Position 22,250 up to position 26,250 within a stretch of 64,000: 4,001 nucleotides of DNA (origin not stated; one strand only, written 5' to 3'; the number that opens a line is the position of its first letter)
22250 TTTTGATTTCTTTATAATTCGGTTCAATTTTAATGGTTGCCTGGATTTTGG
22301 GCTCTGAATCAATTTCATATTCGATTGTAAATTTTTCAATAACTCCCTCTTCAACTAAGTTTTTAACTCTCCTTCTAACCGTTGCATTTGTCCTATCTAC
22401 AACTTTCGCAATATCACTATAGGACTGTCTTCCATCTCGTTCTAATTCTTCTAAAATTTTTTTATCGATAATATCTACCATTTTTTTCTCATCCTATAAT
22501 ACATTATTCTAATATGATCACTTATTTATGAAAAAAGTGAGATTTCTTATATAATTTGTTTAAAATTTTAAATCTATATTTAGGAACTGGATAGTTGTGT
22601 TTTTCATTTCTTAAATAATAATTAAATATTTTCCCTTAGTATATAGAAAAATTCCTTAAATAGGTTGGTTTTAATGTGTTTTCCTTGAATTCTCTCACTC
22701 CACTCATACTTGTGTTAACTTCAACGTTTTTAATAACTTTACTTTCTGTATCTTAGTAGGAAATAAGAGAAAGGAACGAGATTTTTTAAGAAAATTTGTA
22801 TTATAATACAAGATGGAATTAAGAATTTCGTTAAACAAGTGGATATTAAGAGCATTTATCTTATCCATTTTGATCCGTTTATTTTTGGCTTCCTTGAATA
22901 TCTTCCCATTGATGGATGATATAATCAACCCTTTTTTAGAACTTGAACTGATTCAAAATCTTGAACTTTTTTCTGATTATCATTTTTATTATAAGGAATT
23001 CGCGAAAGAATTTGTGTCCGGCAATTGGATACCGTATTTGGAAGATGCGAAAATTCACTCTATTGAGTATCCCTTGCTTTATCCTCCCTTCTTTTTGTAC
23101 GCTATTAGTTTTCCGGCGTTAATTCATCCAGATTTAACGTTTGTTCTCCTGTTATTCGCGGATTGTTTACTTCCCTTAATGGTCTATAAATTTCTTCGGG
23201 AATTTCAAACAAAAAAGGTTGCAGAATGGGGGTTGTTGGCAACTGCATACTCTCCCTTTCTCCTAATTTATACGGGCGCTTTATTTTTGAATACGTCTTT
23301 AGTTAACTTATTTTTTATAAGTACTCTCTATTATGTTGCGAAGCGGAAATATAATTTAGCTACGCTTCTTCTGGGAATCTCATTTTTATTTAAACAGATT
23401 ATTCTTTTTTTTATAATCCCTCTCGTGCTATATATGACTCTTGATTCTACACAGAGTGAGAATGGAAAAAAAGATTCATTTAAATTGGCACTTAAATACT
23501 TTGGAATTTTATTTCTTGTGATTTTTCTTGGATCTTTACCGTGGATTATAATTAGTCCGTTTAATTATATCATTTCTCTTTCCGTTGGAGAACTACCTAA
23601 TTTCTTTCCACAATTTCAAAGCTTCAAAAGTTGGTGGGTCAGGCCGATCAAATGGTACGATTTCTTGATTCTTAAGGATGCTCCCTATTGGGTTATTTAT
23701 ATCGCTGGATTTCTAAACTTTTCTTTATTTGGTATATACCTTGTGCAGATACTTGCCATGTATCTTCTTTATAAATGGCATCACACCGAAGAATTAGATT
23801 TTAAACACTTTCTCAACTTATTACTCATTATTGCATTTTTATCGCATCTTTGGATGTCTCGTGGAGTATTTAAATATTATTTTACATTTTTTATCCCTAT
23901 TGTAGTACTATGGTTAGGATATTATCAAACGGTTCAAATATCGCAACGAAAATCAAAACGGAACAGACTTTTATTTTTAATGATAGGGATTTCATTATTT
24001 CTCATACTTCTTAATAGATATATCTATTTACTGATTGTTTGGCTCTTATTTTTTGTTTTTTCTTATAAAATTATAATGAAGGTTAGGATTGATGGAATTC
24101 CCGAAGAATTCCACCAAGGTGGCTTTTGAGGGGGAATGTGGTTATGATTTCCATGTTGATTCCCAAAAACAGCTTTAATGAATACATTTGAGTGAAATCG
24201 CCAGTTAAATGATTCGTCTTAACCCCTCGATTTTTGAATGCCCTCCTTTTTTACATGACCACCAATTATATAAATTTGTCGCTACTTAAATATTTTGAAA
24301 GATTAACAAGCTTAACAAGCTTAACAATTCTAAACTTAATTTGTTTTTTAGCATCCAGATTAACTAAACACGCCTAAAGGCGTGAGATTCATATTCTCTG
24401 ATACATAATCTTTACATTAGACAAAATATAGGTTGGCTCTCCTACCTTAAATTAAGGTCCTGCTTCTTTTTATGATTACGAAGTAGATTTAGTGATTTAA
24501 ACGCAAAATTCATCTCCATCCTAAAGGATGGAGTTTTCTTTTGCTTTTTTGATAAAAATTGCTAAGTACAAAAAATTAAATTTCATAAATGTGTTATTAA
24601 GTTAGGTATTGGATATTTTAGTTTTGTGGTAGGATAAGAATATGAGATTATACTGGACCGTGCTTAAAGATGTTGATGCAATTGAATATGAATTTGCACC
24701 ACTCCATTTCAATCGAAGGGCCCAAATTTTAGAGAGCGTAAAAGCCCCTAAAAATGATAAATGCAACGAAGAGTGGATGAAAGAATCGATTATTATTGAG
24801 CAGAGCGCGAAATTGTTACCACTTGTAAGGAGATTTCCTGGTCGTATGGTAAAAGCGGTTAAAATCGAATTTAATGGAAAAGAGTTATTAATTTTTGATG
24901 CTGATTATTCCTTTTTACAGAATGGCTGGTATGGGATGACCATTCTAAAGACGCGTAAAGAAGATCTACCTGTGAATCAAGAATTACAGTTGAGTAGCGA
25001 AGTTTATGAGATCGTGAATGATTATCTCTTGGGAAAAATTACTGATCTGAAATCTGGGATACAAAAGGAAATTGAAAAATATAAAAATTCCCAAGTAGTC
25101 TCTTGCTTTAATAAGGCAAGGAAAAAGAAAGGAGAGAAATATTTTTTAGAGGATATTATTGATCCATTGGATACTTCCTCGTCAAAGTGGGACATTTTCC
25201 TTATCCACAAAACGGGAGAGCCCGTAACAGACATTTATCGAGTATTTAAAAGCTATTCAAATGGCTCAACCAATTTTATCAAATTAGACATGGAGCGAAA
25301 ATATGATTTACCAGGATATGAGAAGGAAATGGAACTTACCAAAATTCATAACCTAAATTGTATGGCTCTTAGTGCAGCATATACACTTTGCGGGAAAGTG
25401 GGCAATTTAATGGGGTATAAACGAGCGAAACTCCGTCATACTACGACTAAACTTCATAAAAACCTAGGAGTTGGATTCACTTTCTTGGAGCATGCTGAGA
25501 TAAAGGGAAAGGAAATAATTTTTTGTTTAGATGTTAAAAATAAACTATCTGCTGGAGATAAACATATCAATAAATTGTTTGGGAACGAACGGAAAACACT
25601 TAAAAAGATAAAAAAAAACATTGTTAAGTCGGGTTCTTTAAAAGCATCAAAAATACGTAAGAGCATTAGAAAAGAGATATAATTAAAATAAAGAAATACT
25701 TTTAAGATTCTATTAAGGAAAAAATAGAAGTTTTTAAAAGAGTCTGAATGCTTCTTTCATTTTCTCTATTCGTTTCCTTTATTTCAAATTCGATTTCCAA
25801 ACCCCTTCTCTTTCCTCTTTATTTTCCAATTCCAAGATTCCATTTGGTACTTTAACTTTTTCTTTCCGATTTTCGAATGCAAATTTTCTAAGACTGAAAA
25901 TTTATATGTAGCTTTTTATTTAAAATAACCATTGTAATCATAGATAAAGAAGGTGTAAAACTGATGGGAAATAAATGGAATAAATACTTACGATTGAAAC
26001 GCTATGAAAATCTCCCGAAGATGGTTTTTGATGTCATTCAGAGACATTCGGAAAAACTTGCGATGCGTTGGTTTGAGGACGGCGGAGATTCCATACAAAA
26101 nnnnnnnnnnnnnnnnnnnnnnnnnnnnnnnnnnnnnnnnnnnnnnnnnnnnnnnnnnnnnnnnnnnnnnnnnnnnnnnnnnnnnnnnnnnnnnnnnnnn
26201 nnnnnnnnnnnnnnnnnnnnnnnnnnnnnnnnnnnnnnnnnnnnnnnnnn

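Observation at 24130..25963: Orphan 346 aa ORF with a long non-coding leader forms a 1.8 kb unexplained island between housekeeping genes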

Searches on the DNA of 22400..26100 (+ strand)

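Call 24: search_rna_families(source=window, start=22400, end=26100, threshold=evalue, max_evalue=10)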
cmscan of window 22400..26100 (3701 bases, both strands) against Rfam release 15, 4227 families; matches with E-value up to 10: 4.
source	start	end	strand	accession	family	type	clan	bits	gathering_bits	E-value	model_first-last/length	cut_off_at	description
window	24449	24526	+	RF02298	TtnuCD22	Gene; snRNA; snoRNA; CD-box;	-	17.9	85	7.3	1-77/77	no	Tetrahymena snoRNA TtnuCD22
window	24481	24555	-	RF01496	Afu_182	Gene; sRNA;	-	16.5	65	8.2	1-195/195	no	A. fumigatus sRNA Afu_182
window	23161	23214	-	RF01767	SAM-III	Cis-reg; riboswitch;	-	15.7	45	9.9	1-82/82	no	SAM-III riboswitch aptamer (SMK box)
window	25247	25330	+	RF01929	bxd_1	Gene; lncRNA;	-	15.1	75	4.9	1-86/86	no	Bithoraxoid conserved region 1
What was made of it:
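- On Known structured RNA (Rfam 15): In 22400-26100 only four matches at E 4.9-9.9, far below gathering scores (call 24).
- Tried and rejected: C/D-box or H/ACA sRNA in the leader: the only C/D-box model hit scores 17.9 bits against a gathering score of 85 (call 24).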

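Call 69: search_with_rna_model(model_id=R1, sources=[L001, L002, L006, L007, L009, L010, L011], max_evalue=1)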
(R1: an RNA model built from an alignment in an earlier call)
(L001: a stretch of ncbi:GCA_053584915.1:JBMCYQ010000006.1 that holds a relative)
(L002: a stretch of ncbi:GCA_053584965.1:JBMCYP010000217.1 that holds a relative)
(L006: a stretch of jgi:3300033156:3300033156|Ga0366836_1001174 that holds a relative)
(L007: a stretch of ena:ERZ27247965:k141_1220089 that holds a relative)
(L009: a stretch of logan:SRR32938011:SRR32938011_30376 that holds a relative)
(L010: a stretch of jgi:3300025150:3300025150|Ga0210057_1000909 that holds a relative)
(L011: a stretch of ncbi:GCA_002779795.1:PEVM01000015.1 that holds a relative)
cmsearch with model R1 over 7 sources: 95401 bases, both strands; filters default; matches with E-value up to 1: 0.
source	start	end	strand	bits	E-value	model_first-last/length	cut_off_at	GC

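Call 90: search_with_rna_model(model_id=R1, sources=[L049, L050, L051, L003, L004, L005], max_evalue=5)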
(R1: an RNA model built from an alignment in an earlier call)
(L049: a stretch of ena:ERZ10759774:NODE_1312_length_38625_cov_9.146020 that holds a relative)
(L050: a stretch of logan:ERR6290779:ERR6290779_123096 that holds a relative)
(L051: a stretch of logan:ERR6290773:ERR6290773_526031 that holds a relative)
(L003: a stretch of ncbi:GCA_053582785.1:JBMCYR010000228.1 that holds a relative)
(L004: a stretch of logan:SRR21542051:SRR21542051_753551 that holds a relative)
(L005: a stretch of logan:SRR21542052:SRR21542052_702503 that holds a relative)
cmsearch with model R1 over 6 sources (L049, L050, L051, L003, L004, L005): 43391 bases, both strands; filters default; matches with E-value up to 5: 0.
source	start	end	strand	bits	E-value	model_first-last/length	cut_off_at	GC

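Call 94: search_with_rna_model(model_id=R1, sources=[L052, L053, L054, L055, L009, L010], max_evalue=5)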
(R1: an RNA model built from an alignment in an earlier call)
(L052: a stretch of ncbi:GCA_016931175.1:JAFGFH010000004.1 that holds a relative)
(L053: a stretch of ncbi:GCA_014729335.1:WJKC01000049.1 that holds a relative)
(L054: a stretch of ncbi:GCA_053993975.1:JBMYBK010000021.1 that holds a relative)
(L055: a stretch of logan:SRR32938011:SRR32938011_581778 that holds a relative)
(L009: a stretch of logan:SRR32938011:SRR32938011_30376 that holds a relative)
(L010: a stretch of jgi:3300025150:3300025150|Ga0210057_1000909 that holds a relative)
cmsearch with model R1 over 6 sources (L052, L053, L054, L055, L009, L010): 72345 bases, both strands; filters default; matches with E-value up to 5: 1.
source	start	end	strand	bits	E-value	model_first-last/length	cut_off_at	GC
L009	13790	13866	-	9.5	3.5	1-123/123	no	0.35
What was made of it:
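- No R1 hit reaching E <= 1 lies near any family member outside the window (calls 69, 90, 94). Homolog loci have no comparable leader element (calls 69, 94).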

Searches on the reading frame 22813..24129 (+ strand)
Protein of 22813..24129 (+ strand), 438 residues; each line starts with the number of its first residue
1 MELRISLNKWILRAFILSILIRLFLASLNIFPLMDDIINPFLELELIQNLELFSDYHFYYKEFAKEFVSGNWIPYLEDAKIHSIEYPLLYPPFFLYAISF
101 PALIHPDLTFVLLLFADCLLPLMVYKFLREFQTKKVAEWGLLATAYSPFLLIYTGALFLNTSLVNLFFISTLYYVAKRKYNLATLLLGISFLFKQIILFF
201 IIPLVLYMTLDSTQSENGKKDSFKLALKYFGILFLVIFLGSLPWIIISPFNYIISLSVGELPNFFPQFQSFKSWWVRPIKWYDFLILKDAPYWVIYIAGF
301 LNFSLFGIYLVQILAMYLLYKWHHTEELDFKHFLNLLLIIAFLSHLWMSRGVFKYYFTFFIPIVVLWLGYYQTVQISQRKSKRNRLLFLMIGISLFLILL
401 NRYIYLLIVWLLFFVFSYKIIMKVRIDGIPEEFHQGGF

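Call 6: search_protein_families(library=pfam, proteins=[window:22813-24129:+], max_evalue=0.1)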
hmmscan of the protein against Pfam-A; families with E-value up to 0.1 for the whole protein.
window:22813-24129:+ (438 aa): 0 families

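Call 78: find_homologous_proteins(query=window:22813-24129:+, max_evalue=0.001)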
Query window:22813-24129:+ (438 aa): 32 proteins with E <= 0.001 among 8000 candidates.
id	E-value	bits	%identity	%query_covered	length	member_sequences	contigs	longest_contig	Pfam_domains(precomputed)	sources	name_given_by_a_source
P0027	7.6e-280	946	100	100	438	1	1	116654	-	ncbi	ncbi:MAG: hypothetical protein R6U96_01005 [Promethearchaeia archaeon]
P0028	1.0e-161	557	63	88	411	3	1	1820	PF13231.13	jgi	jgi:hypothetical protein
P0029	1.5e-102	362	46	94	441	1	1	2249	-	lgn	-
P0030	3.1e-98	348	43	90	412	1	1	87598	-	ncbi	-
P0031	1.1e-88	316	43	93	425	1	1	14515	PF13231.13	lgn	-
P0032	3.5e-88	315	43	92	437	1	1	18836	PF13231.13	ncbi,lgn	ncbi:MAG: hypothetical protein ACFE95_11495 [Candidatus Hodarchaeota archaeon]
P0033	1.3e-84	303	45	85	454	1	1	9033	-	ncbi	-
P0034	1.1e-83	300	41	88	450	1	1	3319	-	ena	-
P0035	1.8e-83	299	42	94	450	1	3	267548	-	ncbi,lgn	ncbi:MAG: hypothetical protein ACFE94_13840 [Candidatus Hodarchaeota archaeon]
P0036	2.7e-83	299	39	98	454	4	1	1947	-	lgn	-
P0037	8.1e-83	297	43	82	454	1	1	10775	PF13231.13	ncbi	-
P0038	1.1e-82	297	44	84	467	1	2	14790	-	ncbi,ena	-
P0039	2.7e-82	295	43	83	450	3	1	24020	-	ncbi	ncbi:MAG: hypothetical protein ACFE8B_01575 [Candidatus Hermodarchaeota archaeon]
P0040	1.5e-81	293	41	92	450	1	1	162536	-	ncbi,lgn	ncbi:MAG: hypothetical protein ACFFA0_00710 [Promethearchaeota archaeon]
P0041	3.4e-79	285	40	92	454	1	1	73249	-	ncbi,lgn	ncbi:MAG: hypothetical protein ACFFA4_06400 [Promethearchaeota archaeon]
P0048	1.6e-76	276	39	94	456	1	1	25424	PF13231.13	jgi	jgi:hypothetical protein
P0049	4.3e-76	275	40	92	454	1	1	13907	PF13231.13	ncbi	ncbi:MAG: glycosyltransferase family 39 protein [Candidatus Hermodarchaeota archaeon]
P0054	5.0e-70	255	38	84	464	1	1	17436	PF13231.13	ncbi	ncbi:MAG: glycosyltransferase family 39 protein [Promethearchaeota archaeon]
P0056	1.1e-67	247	38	89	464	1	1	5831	PF13231.13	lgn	-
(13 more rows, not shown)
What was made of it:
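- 22813..24129 (+): Upstream neighbour: GT39/PMT_2-like polytopic membrane protein (438 aa). Its last ~13 codons run into conserved block 1. Homologs across Asgard phyla, some with PF13231 or named glycosyltransferase family 39 (call 78).
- Checked: It belongs to an Asgard-wide family in which several members carry PF13231 (PMT_2) or are named 'glycosyltransferase family 39' (call 78).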
